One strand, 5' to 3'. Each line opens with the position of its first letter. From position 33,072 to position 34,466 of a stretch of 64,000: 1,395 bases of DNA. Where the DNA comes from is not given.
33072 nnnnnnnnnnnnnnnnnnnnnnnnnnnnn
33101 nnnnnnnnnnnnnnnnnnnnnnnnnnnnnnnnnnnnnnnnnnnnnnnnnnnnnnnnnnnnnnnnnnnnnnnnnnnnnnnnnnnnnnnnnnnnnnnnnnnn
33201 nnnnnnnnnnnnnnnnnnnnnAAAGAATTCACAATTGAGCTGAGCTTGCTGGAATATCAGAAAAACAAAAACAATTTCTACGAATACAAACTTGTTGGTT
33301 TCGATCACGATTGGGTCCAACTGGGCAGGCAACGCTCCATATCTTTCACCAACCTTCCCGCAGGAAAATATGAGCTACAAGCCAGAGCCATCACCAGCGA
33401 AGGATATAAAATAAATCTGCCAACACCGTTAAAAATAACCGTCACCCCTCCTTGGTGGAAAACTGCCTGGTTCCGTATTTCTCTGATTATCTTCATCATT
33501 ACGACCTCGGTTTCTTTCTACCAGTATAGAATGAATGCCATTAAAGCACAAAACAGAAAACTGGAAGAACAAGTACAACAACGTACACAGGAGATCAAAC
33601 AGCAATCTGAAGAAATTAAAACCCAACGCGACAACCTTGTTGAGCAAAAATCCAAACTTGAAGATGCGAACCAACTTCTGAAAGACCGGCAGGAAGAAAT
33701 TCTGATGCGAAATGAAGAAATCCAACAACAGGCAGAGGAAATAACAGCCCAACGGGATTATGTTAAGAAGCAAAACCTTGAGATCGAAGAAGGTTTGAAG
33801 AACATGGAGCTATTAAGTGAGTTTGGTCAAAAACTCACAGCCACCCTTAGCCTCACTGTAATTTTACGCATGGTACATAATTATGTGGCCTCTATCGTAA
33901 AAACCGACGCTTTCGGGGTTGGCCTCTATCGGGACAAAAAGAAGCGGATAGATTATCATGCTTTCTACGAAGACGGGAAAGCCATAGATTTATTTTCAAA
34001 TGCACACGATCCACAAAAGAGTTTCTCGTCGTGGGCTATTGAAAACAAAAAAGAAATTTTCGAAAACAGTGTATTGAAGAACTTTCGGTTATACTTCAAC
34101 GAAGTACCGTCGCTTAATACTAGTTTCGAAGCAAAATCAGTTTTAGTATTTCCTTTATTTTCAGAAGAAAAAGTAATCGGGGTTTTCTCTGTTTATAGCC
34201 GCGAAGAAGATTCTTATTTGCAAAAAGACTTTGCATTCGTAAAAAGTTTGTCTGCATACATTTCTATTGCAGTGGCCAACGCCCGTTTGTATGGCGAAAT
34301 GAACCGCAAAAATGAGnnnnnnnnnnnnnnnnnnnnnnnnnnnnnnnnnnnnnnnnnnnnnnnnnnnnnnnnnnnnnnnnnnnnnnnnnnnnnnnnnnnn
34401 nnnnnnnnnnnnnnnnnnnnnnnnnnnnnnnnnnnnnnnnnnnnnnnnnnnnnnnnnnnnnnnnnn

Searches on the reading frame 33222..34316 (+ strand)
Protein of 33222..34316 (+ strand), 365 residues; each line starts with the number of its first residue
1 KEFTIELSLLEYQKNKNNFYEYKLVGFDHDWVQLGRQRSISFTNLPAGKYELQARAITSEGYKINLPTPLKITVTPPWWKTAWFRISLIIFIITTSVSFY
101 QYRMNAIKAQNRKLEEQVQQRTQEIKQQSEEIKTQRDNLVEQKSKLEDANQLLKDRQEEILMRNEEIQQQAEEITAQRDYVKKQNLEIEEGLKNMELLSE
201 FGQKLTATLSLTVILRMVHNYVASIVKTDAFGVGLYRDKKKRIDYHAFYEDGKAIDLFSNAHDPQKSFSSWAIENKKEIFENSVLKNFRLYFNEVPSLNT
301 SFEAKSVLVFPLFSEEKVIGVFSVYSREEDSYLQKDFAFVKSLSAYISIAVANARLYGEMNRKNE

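Call 11: find_homologous_proteins(query=window:33222-34316:+, max_evalue=0.00001)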
Query window:33222-34316:+ (365 aa): 12 proteins with E <= 0.00001 among 2428 candidates.
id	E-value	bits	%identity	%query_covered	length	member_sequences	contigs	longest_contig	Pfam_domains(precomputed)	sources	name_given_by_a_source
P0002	1.8e-66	243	35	99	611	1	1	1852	PF07495.20,PF13185.13,PF01590.33,PF13492.13,PF07228.18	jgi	jgi:serine phosphatase RsbU (regulator of sigma subunit)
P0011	6.5e-56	208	36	95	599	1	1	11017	PF07495.20,PF13185.13,PF13492.13,PF07228.18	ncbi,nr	ncbi:MAG: SpoIIE family protein phosphatase, partial [Bacteroidales bacterium]|nr:SpoIIE family prot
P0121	2.5e-44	170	32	99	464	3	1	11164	PF07495.20,PF13185.13,PF13492.13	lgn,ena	-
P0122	3.5e-30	123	25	92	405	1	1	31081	PF07495.20,PF13185.13,PF01590.33,PF13492.13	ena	-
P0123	1.6e-24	105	32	55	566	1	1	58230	PF13185.13,PF01590.33,PF13492.13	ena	-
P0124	2.3e-24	104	27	76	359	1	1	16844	PF07495.20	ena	-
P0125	5.2e-24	103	25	91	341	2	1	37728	PF13185.13,PF01590.33,PF13492.13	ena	-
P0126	2.7e-22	97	33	55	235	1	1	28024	PF13185.13,PF01590.33,PF13492.13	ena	-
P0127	2.8e-21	94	32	55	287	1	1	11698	PF13185.13,PF01590.33,PF13492.13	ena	-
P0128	5.3e-14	70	26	41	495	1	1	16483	PF13185.13,PF01590.33,PF13492.13,PF00990.27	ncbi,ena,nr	ncbi:MAG: diguanylate cyclase [Longimicrobiales bacterium]|nr:diguanylate cyclase [Longimicrobiales 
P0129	2.3e-12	65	34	42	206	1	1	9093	-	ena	-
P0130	1.3e-11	62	35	33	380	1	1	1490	PF02518.32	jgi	jgi:signal transduction histidine kinase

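Call 14: search_protein_representatives(alignment_id=A1)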
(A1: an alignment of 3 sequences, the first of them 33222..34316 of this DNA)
Query: 3 sequences, 386 profile positions. Proteins with E-value up to 0.001 (for the whole library): 69337; up to 1e-10: 24425; up to 1e-30: 1138. The best 150 are listed.
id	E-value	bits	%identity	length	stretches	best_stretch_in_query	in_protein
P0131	5.2e-243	822.1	-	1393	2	139-386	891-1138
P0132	2.7e-231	783.5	-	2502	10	201-384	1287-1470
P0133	3.0e-168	576.0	-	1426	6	193-382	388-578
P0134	1.1e-165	567.5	-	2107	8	195-383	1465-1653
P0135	1.1e-135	468.7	-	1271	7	206-381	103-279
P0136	2.4e-133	461.1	-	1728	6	193-383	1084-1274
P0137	4.7e-128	443.7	-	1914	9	201-383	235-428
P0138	6.6e-127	439.9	-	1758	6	195-385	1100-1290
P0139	1.8e-125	435.2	-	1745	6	202-384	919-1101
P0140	5.1e-125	433.7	-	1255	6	186-385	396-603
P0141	2.0e-123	428.4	-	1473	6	188-379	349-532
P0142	6.3e-119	413.6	-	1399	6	188-382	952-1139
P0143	1.1e-110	386.6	-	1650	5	187-384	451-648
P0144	2.2e-108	378.9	-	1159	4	184-383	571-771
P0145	9.9e-108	376.8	-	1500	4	187-384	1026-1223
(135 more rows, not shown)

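Call 18: find_encoding_contigs(protein=P0131, flank=10000, max_places=3)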
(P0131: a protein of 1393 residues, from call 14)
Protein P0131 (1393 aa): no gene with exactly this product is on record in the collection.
